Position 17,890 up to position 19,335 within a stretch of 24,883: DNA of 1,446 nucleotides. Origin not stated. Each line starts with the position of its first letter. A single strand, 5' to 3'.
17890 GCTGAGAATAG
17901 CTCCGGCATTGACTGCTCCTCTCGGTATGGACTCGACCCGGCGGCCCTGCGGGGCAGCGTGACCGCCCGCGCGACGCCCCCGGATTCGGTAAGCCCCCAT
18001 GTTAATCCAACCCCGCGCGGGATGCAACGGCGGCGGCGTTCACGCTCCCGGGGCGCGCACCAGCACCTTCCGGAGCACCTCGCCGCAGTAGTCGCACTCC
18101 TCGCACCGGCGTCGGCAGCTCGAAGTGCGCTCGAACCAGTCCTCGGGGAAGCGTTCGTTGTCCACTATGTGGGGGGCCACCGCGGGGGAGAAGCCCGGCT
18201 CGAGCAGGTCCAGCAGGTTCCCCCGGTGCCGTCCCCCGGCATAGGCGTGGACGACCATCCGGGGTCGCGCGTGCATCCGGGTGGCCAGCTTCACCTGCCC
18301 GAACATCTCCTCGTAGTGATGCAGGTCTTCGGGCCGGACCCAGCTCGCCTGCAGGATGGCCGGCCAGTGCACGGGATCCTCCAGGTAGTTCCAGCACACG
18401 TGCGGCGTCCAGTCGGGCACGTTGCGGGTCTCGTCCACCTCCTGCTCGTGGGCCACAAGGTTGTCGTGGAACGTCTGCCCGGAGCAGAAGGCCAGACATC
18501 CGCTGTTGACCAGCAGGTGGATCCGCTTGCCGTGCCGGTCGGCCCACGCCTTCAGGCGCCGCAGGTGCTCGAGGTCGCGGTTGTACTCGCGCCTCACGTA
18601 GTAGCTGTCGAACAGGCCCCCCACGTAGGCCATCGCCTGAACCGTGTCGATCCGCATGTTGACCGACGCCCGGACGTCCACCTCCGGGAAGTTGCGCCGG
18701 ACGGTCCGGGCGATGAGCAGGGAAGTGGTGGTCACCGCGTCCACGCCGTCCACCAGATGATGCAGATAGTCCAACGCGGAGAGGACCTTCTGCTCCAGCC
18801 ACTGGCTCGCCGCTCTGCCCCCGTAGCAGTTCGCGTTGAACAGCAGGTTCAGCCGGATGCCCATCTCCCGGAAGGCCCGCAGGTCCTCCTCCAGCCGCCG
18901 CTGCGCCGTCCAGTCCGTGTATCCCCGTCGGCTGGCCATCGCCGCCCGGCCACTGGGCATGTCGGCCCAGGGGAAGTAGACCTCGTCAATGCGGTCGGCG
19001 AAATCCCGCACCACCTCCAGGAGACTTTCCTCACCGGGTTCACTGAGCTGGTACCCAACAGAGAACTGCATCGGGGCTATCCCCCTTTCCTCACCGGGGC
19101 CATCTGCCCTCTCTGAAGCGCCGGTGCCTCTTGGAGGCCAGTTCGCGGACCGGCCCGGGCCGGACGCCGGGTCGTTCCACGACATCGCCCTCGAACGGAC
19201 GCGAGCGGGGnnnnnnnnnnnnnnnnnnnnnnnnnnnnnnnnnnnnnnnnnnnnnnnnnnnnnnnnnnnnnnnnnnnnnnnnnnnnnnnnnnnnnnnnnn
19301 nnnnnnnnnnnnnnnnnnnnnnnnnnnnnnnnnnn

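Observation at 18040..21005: Candidate new anaerobic redox module: IclR regulator, RdhA/QueG-like enzyme and U32-family Fe-S protein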

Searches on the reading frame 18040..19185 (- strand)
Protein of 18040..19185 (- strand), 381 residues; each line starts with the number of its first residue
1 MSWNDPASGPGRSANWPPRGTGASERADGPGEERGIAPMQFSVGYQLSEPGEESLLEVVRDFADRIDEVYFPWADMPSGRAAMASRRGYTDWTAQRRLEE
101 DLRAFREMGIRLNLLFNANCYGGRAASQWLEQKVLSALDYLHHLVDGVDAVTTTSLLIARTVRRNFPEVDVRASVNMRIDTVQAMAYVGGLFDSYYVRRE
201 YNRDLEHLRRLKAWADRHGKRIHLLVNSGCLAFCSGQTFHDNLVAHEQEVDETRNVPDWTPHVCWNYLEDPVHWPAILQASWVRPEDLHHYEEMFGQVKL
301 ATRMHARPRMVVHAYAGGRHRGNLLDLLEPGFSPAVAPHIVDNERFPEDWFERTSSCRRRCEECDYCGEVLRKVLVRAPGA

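Call 4: search_protein_families(library=pfam, proteins=[window:18040-19185:-])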
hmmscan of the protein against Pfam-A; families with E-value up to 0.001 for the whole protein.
window:18040-19185:- (381 aa): 0 families

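Call 8: search_protein_families(library=pfam, proteins=[window:18040-19074:-], max_evalue=10)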
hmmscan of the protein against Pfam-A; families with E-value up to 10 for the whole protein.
window:18040-19074:- (344 aa): 2 families
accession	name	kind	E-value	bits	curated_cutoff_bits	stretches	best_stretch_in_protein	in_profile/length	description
PF01136.24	Peptidase_U32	-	0.011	15.4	22.4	1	102-150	6-55/233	Peptidase family U32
PF18460.6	HetR_C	-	0.4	11.1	27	0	170-188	16-34/79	Heterocyst differentiation regulator C-terminal Hood domain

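Call 9: search_protein_families(library=ncbifam, proteins=[window:18040-19074:-], max_evalue=10)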
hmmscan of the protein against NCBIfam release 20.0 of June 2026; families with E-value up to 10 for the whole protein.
window:18040-19074:- (344 aa): 0 families

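Call 11: find_homologous_proteins(query=window:18040-19074:-)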
Query window:18040-19074:- (344 aa): 4328 proteins with E <= 0.001 among 8000 candidates; the best 120 are listed.
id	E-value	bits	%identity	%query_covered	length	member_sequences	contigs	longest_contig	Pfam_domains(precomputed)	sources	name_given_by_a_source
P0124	1.2e-238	809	100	100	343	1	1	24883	-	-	-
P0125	5.9e-183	626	76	99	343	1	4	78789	-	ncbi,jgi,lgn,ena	-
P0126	7.6e-180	616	74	99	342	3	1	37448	-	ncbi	ncbi:MAG: hypothetical protein R6X33_06200 [Candidatus Brocadiia bacterium]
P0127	5.2e-170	583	71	99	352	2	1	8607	-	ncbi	-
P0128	4.2e-167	574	69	99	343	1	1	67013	-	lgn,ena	-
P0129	1.4e-164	565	68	100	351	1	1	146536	-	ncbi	-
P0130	1.6e-163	562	67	99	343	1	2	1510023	-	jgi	jgi:collagenase-like PrtC family protease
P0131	2.1e-163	562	67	100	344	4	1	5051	-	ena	-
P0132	2.8e-163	561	68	99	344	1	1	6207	-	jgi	jgi:hypothetical protein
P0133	2.1e-161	555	67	99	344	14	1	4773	-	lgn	-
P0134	2.2e-161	555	68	98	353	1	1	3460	-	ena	-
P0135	3.9e-161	554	68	98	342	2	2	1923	-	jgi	-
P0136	8.9e-161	553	67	99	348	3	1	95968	-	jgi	-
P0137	1.7e-160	552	66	98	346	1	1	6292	-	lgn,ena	-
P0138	2.4e-160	551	66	99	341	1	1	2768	-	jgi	jgi:collagenase-like PrtC family protease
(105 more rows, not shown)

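Call 15: find_related_loci(query=A1, collection=genome_contigs, flank=6000)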
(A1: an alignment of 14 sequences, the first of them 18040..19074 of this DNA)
Query A1 (344 aa) in genome_contigs; peptide patterns used: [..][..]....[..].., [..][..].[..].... (x = any residue, [..] = any of these).
501 stretches matched a pattern; 470 encode a relative of the query (tblastn E <= 1e-3); the best 80 are kept; 80 distinct loci.
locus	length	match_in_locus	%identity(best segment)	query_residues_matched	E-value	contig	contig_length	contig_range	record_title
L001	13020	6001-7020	76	2-341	0e+0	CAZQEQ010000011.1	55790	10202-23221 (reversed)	MAG TPA_asm: uncultured candidatus Brocadiaceae bacterium isolate binchicken_co334_199 genome assembly, contig: NODE_816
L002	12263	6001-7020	74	2-341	1e-178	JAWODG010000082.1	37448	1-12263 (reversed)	MAG: Candidatus Brocadiia bacterium isolate BLK5-2.bin.122 k191_161419, whole genome shotgun sequence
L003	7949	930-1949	71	2-341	1e-168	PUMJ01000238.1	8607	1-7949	MAG: Candidatus Brocadiaceae bacterium isolate B1Sed10_231 B1-Sed10-C12172, whole genome shotgun sequence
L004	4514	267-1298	67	1-344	4e-167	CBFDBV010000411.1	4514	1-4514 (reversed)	MAG TPA_asm: uncultured bacterium isolate SRR26215678_binner123_Refined_74 genome assembly, contig: ERZ25073496.27622, w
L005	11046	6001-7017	68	2-340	6e-163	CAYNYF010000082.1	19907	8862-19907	MAG TPA_asm: uncultured Planctomycetaceae bacterium isolate SRP214966_co5_363 genome assembly, contig: NODE_2160_length_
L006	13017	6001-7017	65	2-340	8e-162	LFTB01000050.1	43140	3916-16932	MAG: Clostridia bacterium DTU084 scaffold22829, whole genome shotgun sequence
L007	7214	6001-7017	67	2-340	2e-161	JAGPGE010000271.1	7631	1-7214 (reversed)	MAG: Armatimonadota bacterium isolate Gw_SlDig_bin_68 Gw_SlDig_20253_length_7631_cov_4.430837, whole genome shotgun sequ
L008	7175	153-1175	65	1-341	3e-161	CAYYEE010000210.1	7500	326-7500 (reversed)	MAG TPA_asm: uncultured Planctomycetota bacterium isolate binchicken_co265_18 genome assembly, contig: NODE_13642_length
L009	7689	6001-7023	67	2-341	2e-160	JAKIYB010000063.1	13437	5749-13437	MAG: Armatimonadota bacterium isolate UR.bin144 NODE_63_length_13437_cov_2.192665, whole genome shotgun sequence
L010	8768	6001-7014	66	2-339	1e-158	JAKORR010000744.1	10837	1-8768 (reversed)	MAG: Armatimonadota bacterium isolate all_maxbin.385_sub k201_1731602, whole genome shotgun sequence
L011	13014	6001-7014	66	2-339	1e-157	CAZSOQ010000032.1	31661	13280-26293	MAG TPA_asm: uncultured Armatimonadia bacterium isolate SRP098346_co1_393 genome assembly, contig: NODE_954_length_31661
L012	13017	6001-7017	63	2-340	3e-157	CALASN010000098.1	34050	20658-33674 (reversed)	MAG TPA_asm: uncultured Firmicutes bacterium isolate SRR1562009_bin.32_CONCOCT_v1.1_MAG genome assembly, contig: ERZ7240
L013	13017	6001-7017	66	2-340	7e-156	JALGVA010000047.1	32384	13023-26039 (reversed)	MAG: Candidatus Zipacnadia bacterium isolate Meg22_1618_Bin_20 Meg22_1618_Bin_20_scaffold_1360, whole genome shotgun seq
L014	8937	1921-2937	64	2-340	2e-155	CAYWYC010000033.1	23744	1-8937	MAG TPA_asm: uncultured Candidatus Sumerlaeota bacterium isolate SRP252850_co1_211 genome assembly, contig: NODE_3772_le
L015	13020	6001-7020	63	1-340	1e-154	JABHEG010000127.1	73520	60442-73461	MAG: Lentisphaerae bacterium isolate SI037_bin151 k141_458856, whole genome shotgun sequence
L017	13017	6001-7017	65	2-340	1e-154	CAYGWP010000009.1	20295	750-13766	MAG TPA_asm: uncultured Anaerolineales bacterium isolate ERP119294_co2_511 genome assembly, contig: k141_1372710, whole 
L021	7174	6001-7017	64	2-340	2e-153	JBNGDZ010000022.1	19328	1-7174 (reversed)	MAG: Armatimonadota bacterium isolate E05-054 bin22.fa-22, whole genome shotgun sequence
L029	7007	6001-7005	64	2-336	2e-151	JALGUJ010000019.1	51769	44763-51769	MAG: Candidatus Zipacnadia bacterium isolate Meg22_1214_Bin_167 Meg22_1214_Bin_167_scaffold_1145, whole genome shotgun s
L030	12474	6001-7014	62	2-339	6e-151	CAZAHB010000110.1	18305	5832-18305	MAG TPA_asm: uncultured Armatimonadia bacterium isolate binchicken_co77_180 genome assembly, contig: NODE_3665_length_18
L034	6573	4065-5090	61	2-343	1e-150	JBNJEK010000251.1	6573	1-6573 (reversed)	MAG: Armatimonadota bacterium isolate Y23_14dBSd3.bin.89 NODE_11633_length_6573_cov_8.405622, whole genome shotgun seque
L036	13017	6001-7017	65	2-340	7e-150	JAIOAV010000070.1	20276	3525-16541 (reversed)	MAG: Chloroflexota bacterium isolate S1bins97 c_000000000070, whole genome shotgun sequence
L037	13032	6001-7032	62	1-344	8e-150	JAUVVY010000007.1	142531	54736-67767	MAG: bacterium isolate CSMAG_1176 CSMAG_1176_k127_1288503_length_142531_cov_35.1426, whole genome shotgun sequence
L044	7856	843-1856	61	2-339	4e-149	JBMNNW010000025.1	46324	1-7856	MAG: Armatimonadota bacterium isolate SBF912SR3HQ0005 scaffold_976_c1, whole genome shotgun sequence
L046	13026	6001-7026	63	2-343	3e-148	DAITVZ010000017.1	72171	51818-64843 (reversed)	MAG TPA_asm: Chloroflexota bacterium isolate CTOTU19863 NODE_390_length_72171_cov_7.428865, whole genome shotgun sequenc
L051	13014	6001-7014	60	2-339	3e-146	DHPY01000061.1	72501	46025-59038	MAG TPA_asm: Armatimonadetes bacterium UBA5352 UBA5352_contig_1109, whole genome shotgun sequence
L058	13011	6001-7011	59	3-339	3e-144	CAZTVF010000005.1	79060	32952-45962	MAG TPA_asm: uncultured Planctomycetaceae bacterium isolate SRP272421_co2_511 genome assembly, contig: NODE_393_length_7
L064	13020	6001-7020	56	2-341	4e-143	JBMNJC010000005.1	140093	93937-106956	MAG: Caldicoprobacterales bacterium isolate SBF912LR0HQ0092 contig_31762, whole genome shotgun sequence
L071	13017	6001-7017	60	2-338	3e-141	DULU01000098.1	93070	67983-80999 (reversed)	MAG TPA_asm: Bacillota bacterium isolate AS04akNAM_18 48655_AS04, whole genome shotgun sequence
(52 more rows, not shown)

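Call 20: search_protein_families(library=pfam, proteins=[L014:6432-7919:+, L064:8071-9546:+, L006:5024-5812:-, L013:119-1129:-, L046:183-3221:+, L044:2634-3623:-, L037:7109-8989:-, L051:7034-11125:-, L036:7048-9228:+, L071:3861-4871:-], max_evalue=0.00001)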
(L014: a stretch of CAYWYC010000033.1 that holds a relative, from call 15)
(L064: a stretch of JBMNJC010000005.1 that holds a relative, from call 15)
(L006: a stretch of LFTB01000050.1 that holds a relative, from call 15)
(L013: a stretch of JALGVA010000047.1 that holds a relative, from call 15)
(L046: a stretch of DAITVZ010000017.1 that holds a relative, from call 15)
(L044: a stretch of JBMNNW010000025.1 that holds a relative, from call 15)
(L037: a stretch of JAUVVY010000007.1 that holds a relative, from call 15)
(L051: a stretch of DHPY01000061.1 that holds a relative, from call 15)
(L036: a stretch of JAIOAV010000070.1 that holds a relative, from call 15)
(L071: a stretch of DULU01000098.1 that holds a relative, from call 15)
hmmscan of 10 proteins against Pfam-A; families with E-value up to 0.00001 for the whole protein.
L014:6432-7919:+ (495 aa): 2 families
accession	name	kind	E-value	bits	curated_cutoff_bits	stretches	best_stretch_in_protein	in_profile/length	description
PF00884.28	Sulfatase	-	5.2e-56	190.6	25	1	2-334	1-300/301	Sulfatase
PF16347.10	SGSH_C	-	7.5e-21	75.3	29.3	1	293-433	11-150/154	N-sulphoglucosamine sulphohydrolase, C-terminal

L064:8071-9546:+ (491 aa): 3 families
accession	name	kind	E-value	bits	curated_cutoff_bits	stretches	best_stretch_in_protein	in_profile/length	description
PF00884.28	Sulfatase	-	3.8e-33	115.5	25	1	5-359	1-300/301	Sulfatase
PF16347.10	SGSH_C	-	3.8e-20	73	29.3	1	307-455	1-150/154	N-sulphoglucosamine sulphohydrolase, C-terminal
PF01663.27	Phosphodiest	-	1e-06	29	23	0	8-67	2-63/342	Type I phosphodiesterase / nucleotide pyrophosphatase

L006:5024-5812:- (262 aa): 3 families
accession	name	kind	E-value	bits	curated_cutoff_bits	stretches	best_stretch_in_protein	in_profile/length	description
PF12833.13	HTH_18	-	2e-23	82.9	33.6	1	183-260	1-78/80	Helix-turn-helix domain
PF00165.29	HTH_AraC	-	8.7e-20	70.8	26.6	2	170-211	1-42/42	Bacterial regulatory helix-turn-helix proteins, AraC family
PF02311.25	AraC_binding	-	1.7e-06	28.3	21.1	0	21-95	7-81/135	AraC-like ligand binding domain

L013:119-1129:- (336 aa): 2 families
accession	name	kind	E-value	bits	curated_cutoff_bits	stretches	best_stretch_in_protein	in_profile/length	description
PF00005.33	ABC_tran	-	1.6e-29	103.7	25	1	39-177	2-136/137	ABC transporter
PF13304.12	AAA_21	-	3.2e-10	41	27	1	150-207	238-298/304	AAA domain, putative AbiEii toxin, Type IV TA system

L046:183-3221:+ (1012 aa): 1 family
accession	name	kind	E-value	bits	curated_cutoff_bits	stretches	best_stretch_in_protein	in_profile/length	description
PF17132.9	Glyco_hydro_106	-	1.2e-12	47.6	29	1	138-403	269-539/743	alpha-L-rhamnosidase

L044:2634-3623:- (329 aa): 1 family
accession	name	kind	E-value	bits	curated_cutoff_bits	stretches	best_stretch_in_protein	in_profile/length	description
PF00248.27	Aldo_ket_red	-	9.3e-72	242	24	1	16-307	2-289/291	Aldo/keto reductase family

L037:7109-8989:- (626 aa): 6 families
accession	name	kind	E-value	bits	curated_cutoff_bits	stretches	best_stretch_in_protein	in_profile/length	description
PF00990.26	GGDEF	-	1.2e-41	142.6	23.8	1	447-609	2-159/161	Diguanylate cyclase, GGDEF domain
PF00989.32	PAS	-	7.8e-38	129.4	22.6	2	76-182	4-113/113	PAS fold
PF13426.13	PAS_9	-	7.5e-35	119.8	27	2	208-309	2-103/103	PAS domain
PF08448.16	PAS_4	-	4.8e-29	101.3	23.1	3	87-187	10-110/110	PAS fold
PF08447.18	PAS_3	-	4.1e-27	94.7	25.6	2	96-167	3-75/89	PAS fold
PF13188.13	PAS_8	-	4.6e-27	93.4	21.8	2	197-240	1-44/65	PAS domain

L051:7034-11125:- (1363 aa): 7 families
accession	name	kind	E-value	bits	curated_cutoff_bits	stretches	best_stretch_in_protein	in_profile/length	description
PF25292.1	Beta-prop_CGLA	-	1.3e-20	74.5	26.8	1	1111-1151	31-71/316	Lambda-carrageenase beta-propeller domain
PF13570.13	Beta-prop_ACSF4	-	1.3e-12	48.2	133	1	1022-1093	60-130/329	Beta-alanine-activating enzyme, beta-propeller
PF13517.12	FG-GAP_3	-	1.2e-11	45.4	26.9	0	1061-1128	1-60/61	FG-GAP-like repeat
PF14783.12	BBS2_Mid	-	1.8e-09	38.1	27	0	1013-1058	2-46/108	Ciliary BBSome complex subunit 2, middle region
PF13360.13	PQQ_2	-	2.6e-08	34.2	27.6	0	1002-1150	17-145/233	Outer membrane protein assembly factor BamB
PF01839.29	FG-GAP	-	1.2e-06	28.7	22.1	0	1055-1077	3-25/37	FG-GAP repeat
PF23743.1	Beta-prop_BBS7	-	2.5e-06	27.5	27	0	1007-1076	168-243/299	BBS7 beta-propeller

L036:7048-9228:+ (726 aa): 1 family
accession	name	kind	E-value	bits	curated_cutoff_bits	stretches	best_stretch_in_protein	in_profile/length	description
PF00496.27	SBP_bac_5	-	5.3e-48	164.4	32.4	1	215-611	2-344/368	Bacterial extracellular solute-binding proteins, family 5 Middle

L071:3861-4871:- (336 aa): 2 families
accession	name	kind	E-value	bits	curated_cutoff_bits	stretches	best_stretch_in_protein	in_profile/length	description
PF00165.29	HTH_AraC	-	4.8e-26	90.8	26.6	2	293-331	2-42/42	Bacterial regulatory helix-turn-helix proteins, AraC family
PF12833.13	HTH_18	-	5e-26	91.2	33.6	1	253-332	1-80/80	Helix-turn-helix domain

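Call 21: search_protein_families(library=pfam, proteins=[L013:3264-4109:+, L013:4799-6004:+, L017:4685-5980:+, L030:3498-5327:+, L030:5293-5904:+, L058:4781-5833:+, L021:5327-5971:+, L034:2358-3314:+, L034:3453-3959:+, L029:2325-4151:+], max_evalue=0.00001)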
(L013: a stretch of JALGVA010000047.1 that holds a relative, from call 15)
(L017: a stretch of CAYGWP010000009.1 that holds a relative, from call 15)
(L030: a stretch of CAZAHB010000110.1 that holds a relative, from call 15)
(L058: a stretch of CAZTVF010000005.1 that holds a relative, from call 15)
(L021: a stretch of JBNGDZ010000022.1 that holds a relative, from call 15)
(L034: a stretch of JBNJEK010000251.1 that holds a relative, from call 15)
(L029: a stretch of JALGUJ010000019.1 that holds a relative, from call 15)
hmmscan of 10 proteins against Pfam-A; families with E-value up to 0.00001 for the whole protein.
L013:3264-4109:+ (281 aa): 0 families

L013:4799-6004:+ (401 aa): 0 families

L017:4685-5980:+ (431 aa): 2 families
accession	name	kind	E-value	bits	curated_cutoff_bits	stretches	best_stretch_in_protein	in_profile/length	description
PF07690.21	MFS_1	-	2.2e-61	208.1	33.4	2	22-382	1-346/347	Major Facilitator Superfamily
PF00083.30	Sugar_tr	-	4.5e-06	26.3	22.3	1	50-208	44-205/452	Sugar (and other) transporter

L030:3498-5327:+ (609 aa): 1 family
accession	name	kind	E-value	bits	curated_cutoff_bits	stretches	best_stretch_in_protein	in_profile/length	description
PF12228.14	DUF3604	-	6.5e-19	68.2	20.4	2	340-419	133-222/591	Protein of unknown function (DUF3604)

L030:5293-5904:+ (203 aa): 0 families

L058:4781-5833:+ (350 aa): 0 families

L021:5327-5971:+ (214 aa): 0 families

L034:2358-3314:+ (318 aa): 0 families

L034:3453-3959:+ (168 aa): 1 family
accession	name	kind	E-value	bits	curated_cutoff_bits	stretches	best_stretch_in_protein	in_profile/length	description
PF13473.12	Cupredoxin_1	-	4.1e-07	30.4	27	1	66-158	16-103/104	Cupredoxin-like domain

L029:2325-4151:+ (608 aa): 1 family
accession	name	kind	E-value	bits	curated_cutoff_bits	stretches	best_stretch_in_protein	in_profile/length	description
PF12228.14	DUF3604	-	2.5e-19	69.6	20.4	2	338-418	133-222/591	Protein of unknown function (DUF3604)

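Call 23: search_solved_structures(query=A1, max_evalue=10, show_alignments=2)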
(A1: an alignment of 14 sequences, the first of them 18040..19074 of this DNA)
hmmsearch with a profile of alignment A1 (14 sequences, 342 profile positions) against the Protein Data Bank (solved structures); distinct sequences matched with E-value up to 10: 1.
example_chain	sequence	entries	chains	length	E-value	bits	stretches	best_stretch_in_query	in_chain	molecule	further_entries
7nen_A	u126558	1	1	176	1.7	10.8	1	68-147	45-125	Outer surface protein C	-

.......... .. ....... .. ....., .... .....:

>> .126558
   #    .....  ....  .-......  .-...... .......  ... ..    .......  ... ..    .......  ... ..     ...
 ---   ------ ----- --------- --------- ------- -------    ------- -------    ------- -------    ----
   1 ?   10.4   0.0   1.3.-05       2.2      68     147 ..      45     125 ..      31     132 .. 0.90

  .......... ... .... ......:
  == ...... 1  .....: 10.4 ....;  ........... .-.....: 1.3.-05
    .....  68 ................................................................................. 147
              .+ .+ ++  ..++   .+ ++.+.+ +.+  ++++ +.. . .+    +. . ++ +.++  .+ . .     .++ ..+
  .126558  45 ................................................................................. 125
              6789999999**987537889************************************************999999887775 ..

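Call 32: predict_structure(alignment_id=A1)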
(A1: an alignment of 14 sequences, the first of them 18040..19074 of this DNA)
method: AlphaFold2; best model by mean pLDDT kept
length: 344 residues; sequences in the alignment: 14
mean_pLDDT: 83.3   pTM: 0.86
mean pLDDT of the five models: 83.3, 82.4, 81.3, 81.1, 80.8
residues with pLDDT >= 90: 154; 70-90: 122; 50-70: 57; < 50: 11
segments of 3 or more residues with pLDDT < 50: 201-203, 205-208
pLDDT, mean of each block of 10 residues (from residue 1): 90 87 97 84 61 74 95 93 73 91 95 93 95 91 90 94 86 95 93 61 47 58 69 81 84 90 84 94 89 72 91 83 69 91 70
secondary structure, 60 per line:
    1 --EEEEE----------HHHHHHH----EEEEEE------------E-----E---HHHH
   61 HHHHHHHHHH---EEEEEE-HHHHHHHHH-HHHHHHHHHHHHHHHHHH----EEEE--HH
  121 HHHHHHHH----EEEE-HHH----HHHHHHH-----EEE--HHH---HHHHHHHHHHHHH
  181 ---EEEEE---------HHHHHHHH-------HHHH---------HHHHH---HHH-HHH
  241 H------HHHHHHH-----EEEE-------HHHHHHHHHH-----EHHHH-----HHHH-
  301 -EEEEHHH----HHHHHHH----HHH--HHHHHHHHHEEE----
elements in order: E3-7 H18-24 E29-34 H57-70 E74-79 H81-89 H91-108 E113-116 H119-128 E133-136 H145-151 E157-159 H168-180 E184-188 H198-205 H213-216 H226-230 H238-241 H248-254 E260-263 H271-280 H287-290 H296-299 E302-305 H313-319 H329-337 E338-340

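Call 35: fold_search(model_id=the predicted structure, library=pdb)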
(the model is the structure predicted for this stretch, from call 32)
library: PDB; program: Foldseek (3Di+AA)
matches with E <= 10: 1872; with E <= 0.001: 84
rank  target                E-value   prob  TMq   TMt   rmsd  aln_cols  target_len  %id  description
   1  5d88                  1.6e-09  1.00  0.50  0.68   6.1       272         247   18  The Structure of the U32 Peptidase Mk0906 (released 2015-12-02)
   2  1zpt_C                6.0e-06  1.00  0.40  0.50   8.4       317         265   10  Escherichia coli Methylenetetrahydrofolate Reductase (reduced) complexed with NADH, pH 7.25 (released 2005-08-09)
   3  8uy1_D                7.2e-06  1.00  0.41  0.26   9.5       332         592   10  Methylenetetrahydrofolate reductase from Chaetomium thermophilum DSM 1495, Active (R) State (released 2024-06-19)
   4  1b5t_A                9.7e-06  1.00  0.41  0.49   8.3       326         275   10  ESCHERICHIA COLI METHYLENETETRAHYDROFOLATE REDUCTASE (released 1999-01-20)
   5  9gkh_B                1.2e-05  1.00  0.41  0.51   9.8       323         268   13  KvPepIH62A mutant,F420-dependent oxidoreductase (released 2025-06-11)
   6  5ume_D                2.0e-05  1.00  0.40  0.46   9.0       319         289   10  Crystal Structure of 5,10-Methylenetetrahydrofolate Reductase MetF from Haemophilus influenzae (released 2017-02-22)
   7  2fmn_B                2.0e-05  1.00  0.40  0.46   8.6       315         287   10  Ala177Val mutant of E. coli Methylenetetrahydrofolate Reductase complex with LY309887 (released 2006-04-25)
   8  9gkh_A                2.6e-05  1.00  0.41  0.50   9.1       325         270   14  KvPepIH62A mutant,F420-dependent oxidoreductase (released 2025-06-11)
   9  5ume_E                3.0e-05  1.00  0.39  0.45   9.1       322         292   11  Crystal Structure of 5,10-Methylenetetrahydrofolate Reductase MetF from Haemophilus influenzae (released 2017-02-22)
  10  1zp4_C                3.0e-05  1.00  0.41  0.49   8.4       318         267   11  Glu28Gln mutant of E. coli Methylenetetrahydrofolate Reductase (oxidized) complex with Methyltetrahydrofolate (released 2005-08-09)
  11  8eac_A                4.0e-05  1.00  0.43  0.49   8.3       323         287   14  Thermus thermophilus methylenetetrahydrofolate reductase (released 2023-01-18)
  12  9gnd_B                4.2e-05  1.00  0.40  0.49   9.6       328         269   14  KvPepIH62A mutant in complex with F420,F420-dependent oxidoreductase (released 2025-06-11)
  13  9gnc_B                4.2e-05  1.00  0.40  0.48   9.2       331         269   13  KvPepIY122A mutant in complex with F420, F420-dependent oxidoreductase (released 2025-06-11)
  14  1zp3_C                4.2e-05  1.00  0.40  0.49   8.4       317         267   10  E. coli Methylenetetrahydrofolate Reductase (oxidized) (released 2005-08-09)
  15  1zrq_B                4.5e-05  1.00  0.40  0.46   8.4       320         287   10  Escherichia coli Methylenetetrahydrofolate Reductase (reduced) complexed with NADH, pH 6.0 (released 2005-08-09)
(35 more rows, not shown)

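Call 40: find_encoding_contigs(protein=P0130, flank=10000, max_places=2)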
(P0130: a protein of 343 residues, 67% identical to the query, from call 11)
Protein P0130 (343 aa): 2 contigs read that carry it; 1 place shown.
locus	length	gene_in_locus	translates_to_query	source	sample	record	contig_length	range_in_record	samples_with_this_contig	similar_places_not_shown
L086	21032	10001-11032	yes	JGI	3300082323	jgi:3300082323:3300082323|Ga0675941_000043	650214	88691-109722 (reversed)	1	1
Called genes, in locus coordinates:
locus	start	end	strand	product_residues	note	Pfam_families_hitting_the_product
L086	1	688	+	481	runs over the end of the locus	PF01408:GFO_IDH_MocA, PF22725:GFO_IDH_MocA_C3, PF02894:GFO_IDH_MocA_C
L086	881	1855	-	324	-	PF01408:GFO_IDH_MocA, PF22725:GFO_IDH_MocA_C3, PF02894:GFO_IDH_MocA_C (weak)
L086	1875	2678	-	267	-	PF01261:AP_endonuc_2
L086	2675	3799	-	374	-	PF00149:Metallophos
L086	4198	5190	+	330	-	PF01261:AP_endonuc_2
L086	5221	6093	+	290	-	PF01261:AP_endonuc_2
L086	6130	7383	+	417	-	PF04909:Amidohydro_2 (weak)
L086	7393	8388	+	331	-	PF08100:Dimerisation, PF00891:Methyltransf_2, PF13489:Methyltransf_23, PF05175:MTS (faint), PF08241:Methyltransf_11 (weak), PF08242:Methyltransf_12 (weak), PF13649:Methyltransf_25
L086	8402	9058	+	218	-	PF09335:VTT_dom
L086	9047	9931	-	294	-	PF00135:COesterase (faint), PF20434:BD-FAE, PF07859:Abhydrolase_3, PF00326:Peptidase_S9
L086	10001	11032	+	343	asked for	-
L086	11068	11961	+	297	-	PF04909:Amidohydro_2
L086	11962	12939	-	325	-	PF00155:Aminotran_1_2, PF01041:DegT_DnrJ_EryC1 (faint), PF01212:Beta_elim_lyase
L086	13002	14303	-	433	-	PF01408:GFO_IDH_MocA, PF02894:GFO_IDH_MocA_C, PF22725:GFO_IDH_MocA_C3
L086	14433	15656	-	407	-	PF00515:TPR_1 (faint), PF07719:TPR_2 (faint), PF13174:TPR_6 (faint), PF13181:TPR_8 (faint), PF13424:TPR_12 (faint), PF13428:TPR_14 (faint), PF13432:TPR_16 (faint)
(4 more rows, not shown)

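Call 67: search_protein_representatives(alignment_id=A1)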
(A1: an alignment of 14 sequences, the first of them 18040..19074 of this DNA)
Query: 14 sequences, 342 profile positions. Proteins with E-value up to 0.001 (for the whole library): 1836; up to 1e-10: 1183; up to 1e-30: 203. The best 150 are listed.
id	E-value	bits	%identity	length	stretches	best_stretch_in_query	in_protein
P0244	2.3e-167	572.7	-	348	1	1-339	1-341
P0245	3.0e-161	552.6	-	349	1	1-339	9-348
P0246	6.7e-136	469.2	-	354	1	2-340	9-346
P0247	1.8e-127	441.5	-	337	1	1-338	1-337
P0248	3.6e-124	430.6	-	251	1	67-316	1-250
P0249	5.3e-121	420.2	-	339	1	1-337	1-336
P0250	5.7e-121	420.1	-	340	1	1-340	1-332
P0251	8.6e-121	419.5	-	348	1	2-339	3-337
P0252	1.5e-117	408.9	-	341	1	2-337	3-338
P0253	9.1e-117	406.3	-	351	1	1-339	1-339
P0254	9.2e-117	406.3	-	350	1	1-339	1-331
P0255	4.5e-116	404.0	-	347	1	3-339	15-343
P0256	2.7e-115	401.5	-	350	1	2-337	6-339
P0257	4.2e-115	400.9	-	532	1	1-310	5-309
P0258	5.1e-115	400.6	-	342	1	1-335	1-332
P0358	2.5e-43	164.8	-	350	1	1-336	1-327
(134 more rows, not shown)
